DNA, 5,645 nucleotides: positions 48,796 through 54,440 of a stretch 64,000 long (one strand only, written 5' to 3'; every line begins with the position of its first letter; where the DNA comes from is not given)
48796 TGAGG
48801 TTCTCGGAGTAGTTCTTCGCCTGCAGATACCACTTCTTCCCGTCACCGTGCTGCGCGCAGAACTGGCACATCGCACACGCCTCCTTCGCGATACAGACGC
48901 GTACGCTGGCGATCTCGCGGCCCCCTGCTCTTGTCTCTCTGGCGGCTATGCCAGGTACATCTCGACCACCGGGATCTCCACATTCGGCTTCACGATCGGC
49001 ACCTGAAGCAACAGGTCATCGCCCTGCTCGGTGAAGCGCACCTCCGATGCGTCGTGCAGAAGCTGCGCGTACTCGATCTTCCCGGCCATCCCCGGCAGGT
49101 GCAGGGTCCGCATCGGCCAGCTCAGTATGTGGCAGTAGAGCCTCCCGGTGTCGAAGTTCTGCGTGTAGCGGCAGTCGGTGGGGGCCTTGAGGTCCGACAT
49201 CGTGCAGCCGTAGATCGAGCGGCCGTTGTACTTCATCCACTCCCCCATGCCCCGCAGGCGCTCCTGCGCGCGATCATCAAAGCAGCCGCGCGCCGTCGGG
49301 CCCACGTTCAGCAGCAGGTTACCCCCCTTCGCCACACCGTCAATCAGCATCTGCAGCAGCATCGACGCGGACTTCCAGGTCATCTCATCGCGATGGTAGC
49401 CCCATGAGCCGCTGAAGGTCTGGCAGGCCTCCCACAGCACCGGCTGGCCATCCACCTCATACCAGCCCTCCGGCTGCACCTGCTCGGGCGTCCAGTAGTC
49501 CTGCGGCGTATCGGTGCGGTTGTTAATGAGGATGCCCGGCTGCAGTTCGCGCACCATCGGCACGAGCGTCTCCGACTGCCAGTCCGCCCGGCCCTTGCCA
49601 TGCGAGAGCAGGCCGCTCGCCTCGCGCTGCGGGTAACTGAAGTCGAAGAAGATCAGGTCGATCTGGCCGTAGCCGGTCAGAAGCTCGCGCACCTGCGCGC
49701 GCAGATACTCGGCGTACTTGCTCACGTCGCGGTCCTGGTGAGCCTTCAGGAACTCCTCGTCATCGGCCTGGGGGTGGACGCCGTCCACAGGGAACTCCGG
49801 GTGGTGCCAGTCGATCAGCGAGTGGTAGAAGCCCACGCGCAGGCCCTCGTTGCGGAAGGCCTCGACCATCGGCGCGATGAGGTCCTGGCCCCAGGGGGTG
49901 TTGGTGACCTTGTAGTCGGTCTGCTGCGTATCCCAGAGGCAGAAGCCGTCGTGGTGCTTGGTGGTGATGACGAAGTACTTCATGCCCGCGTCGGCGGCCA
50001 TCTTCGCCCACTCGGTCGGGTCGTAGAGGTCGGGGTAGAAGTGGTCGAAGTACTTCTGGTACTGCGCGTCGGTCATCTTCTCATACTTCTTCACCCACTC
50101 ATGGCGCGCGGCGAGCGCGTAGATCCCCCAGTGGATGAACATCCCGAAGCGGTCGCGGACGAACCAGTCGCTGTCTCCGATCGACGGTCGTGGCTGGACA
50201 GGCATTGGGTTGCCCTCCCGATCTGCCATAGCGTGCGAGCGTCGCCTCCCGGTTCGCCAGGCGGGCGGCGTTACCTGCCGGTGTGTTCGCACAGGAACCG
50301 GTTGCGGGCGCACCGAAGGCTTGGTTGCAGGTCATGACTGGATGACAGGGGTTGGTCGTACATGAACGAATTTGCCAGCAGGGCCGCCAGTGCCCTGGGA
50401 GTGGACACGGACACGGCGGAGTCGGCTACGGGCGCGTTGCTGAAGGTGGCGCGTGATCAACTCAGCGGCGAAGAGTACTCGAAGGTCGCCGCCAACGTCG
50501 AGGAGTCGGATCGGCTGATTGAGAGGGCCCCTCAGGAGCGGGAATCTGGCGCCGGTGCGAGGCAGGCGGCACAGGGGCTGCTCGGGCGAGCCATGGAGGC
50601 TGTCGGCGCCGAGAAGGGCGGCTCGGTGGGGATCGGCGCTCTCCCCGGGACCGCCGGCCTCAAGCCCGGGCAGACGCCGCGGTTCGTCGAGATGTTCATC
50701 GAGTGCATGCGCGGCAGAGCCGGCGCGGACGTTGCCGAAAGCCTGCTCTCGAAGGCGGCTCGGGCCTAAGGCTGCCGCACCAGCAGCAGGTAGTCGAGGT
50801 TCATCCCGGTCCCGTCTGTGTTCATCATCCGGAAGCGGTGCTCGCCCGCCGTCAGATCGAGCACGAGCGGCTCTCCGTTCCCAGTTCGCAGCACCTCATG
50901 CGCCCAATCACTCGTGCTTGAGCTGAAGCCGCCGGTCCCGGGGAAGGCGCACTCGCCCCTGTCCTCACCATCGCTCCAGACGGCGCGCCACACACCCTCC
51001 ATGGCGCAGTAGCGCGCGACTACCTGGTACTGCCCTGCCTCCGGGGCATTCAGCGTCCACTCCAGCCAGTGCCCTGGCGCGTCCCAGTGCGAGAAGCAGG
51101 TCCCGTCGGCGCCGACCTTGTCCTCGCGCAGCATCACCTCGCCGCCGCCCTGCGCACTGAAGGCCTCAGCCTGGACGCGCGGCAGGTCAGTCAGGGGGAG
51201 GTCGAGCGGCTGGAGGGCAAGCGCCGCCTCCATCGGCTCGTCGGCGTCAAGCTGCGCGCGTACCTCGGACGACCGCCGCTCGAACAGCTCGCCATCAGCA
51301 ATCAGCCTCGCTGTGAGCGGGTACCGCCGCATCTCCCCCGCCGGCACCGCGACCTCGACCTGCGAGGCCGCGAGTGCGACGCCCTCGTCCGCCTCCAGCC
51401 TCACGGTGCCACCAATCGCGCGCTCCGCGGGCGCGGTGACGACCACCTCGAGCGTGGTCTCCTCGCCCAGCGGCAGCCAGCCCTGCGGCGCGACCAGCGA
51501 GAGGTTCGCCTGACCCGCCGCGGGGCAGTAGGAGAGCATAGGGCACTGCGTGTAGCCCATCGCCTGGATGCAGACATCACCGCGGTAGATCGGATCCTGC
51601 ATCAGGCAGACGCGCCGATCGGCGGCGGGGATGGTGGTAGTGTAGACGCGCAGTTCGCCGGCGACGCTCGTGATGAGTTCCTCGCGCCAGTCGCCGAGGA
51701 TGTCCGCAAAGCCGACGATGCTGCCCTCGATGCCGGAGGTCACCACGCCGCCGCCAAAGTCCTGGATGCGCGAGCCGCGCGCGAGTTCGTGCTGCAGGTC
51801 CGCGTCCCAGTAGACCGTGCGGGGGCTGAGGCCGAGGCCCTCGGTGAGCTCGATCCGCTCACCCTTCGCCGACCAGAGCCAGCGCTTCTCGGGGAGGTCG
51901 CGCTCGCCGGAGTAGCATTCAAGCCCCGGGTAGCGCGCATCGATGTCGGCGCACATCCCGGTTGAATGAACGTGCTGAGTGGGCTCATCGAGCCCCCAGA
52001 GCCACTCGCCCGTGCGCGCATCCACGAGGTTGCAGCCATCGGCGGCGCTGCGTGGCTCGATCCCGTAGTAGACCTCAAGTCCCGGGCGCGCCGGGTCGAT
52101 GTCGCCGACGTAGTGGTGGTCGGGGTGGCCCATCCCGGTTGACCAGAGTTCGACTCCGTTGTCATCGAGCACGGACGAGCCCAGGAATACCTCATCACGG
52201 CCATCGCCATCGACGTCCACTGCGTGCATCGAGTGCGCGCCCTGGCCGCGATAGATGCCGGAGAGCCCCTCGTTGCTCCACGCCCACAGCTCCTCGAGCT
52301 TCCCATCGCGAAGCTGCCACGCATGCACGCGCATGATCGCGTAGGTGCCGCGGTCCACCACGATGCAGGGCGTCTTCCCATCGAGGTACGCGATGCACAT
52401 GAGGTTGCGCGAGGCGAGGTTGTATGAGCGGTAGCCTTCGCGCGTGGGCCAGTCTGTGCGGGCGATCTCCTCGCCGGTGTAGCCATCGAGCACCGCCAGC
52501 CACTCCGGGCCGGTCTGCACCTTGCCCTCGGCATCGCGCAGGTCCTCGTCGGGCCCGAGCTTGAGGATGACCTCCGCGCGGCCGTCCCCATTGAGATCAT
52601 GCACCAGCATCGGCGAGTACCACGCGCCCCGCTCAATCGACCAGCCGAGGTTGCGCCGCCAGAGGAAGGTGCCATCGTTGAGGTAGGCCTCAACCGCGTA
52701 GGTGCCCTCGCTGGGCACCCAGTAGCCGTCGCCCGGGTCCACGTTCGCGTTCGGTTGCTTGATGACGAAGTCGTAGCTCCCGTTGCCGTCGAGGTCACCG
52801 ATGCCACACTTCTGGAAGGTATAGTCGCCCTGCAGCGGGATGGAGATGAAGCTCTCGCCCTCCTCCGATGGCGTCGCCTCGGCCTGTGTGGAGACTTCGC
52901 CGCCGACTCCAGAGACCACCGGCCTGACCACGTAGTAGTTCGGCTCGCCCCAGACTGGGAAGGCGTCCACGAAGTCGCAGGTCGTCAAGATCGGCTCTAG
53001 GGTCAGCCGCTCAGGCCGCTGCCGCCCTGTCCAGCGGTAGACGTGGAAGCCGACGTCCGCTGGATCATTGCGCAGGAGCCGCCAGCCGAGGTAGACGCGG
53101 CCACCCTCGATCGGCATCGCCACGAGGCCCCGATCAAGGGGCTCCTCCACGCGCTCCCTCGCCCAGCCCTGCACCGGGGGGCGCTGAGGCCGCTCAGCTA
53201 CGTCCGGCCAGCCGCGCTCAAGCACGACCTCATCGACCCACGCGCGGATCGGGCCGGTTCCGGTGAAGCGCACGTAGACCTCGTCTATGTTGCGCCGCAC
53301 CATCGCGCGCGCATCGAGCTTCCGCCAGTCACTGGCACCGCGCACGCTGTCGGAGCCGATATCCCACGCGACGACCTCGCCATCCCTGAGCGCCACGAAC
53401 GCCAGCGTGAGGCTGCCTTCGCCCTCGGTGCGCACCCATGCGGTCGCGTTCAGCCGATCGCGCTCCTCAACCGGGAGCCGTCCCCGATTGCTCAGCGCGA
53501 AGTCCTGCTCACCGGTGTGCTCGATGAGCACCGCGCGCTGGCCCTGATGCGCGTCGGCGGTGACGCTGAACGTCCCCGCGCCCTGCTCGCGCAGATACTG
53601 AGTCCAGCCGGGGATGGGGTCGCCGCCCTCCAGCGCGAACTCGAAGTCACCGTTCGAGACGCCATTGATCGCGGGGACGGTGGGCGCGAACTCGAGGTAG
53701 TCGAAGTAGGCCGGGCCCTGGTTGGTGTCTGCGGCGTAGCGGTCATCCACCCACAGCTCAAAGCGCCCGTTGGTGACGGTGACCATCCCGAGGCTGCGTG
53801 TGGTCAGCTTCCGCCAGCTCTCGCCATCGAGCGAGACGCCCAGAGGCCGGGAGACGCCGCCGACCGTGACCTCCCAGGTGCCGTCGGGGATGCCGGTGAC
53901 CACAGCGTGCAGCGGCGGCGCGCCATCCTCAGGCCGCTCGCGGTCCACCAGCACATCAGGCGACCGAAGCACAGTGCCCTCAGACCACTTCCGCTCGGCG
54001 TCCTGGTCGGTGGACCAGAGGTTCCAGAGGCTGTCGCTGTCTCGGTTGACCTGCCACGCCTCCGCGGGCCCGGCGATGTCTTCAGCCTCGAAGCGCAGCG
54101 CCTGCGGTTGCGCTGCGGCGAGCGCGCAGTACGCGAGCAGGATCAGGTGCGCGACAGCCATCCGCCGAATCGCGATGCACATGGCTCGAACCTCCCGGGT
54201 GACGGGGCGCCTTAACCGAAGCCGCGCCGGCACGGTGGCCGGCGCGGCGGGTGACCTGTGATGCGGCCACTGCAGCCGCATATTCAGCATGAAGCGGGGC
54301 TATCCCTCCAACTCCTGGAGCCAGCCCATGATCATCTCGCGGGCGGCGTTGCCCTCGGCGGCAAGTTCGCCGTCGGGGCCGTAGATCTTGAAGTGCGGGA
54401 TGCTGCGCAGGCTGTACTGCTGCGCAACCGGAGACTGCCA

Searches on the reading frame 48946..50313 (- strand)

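Call 73: search_protein_families(library=pfam, proteins=[window:48946-50313:-], max_evalue=0.001)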
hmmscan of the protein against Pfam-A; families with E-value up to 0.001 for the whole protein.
window:48946-50313:- (455 aa): 1 family
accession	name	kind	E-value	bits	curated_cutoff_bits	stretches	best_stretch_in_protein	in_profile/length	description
PF01120.23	Alpha_L_fucos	-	2.4e-88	297.3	25.2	1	49-364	28-344/345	Alpha-L-fucosidase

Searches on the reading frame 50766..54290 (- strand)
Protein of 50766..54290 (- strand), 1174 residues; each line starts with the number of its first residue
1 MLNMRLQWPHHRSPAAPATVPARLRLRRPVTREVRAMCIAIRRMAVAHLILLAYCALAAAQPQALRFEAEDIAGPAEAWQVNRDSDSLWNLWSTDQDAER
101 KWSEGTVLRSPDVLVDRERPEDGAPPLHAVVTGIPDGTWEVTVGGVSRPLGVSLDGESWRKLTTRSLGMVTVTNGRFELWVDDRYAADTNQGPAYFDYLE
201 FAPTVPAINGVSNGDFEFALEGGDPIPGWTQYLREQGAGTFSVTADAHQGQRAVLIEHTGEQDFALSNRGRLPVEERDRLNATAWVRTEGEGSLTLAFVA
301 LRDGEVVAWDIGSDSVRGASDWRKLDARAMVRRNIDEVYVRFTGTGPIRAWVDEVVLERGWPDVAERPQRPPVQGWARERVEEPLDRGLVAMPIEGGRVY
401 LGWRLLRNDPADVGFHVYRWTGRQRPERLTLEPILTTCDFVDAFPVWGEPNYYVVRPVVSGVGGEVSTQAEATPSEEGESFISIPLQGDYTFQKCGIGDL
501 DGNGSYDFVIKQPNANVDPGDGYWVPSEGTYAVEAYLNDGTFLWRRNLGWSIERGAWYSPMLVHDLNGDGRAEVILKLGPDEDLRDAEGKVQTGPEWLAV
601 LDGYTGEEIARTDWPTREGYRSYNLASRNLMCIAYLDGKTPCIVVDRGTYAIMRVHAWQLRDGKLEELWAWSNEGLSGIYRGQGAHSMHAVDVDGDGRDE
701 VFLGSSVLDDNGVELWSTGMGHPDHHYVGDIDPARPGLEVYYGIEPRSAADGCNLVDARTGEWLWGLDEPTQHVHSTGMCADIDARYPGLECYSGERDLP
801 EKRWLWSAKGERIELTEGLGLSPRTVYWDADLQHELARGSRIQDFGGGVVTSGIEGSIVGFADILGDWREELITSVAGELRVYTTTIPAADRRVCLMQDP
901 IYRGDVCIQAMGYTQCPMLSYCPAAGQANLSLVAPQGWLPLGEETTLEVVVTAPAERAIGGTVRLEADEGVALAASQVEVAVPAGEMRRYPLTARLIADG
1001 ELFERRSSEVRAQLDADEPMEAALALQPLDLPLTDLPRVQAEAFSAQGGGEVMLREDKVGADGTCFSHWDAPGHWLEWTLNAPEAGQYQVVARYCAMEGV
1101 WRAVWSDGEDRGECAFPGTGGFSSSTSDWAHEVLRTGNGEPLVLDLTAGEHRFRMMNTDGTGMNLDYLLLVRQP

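Call 73: search_protein_families(library=pfam, proteins=[window:50766-54290:-], max_evalue=0.001)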
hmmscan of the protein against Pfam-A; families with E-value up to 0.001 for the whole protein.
window:50766-54290:- (1174 aa): 4 families
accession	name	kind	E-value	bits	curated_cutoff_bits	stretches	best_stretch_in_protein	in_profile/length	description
PF21348.3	RGL11_C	-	1.9e-93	314.4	27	1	489-922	21-479/490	Rhamnogalacturonan lyase family 11, C-terminal domain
PF18370.7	RGI_lyase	-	3.3e-12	47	27.8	1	383-470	4-83/86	Rhamnogalacturonan I lyases beta-sheet domain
PF13517.12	FG-GAP_3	-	1.1e-09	39.2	26.9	0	637-702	5-60/61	FG-GAP-like repeat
PF01839.29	FG-GAP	-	8.8e-07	29.1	22.1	0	556-575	1-19/37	FG-GAP repeat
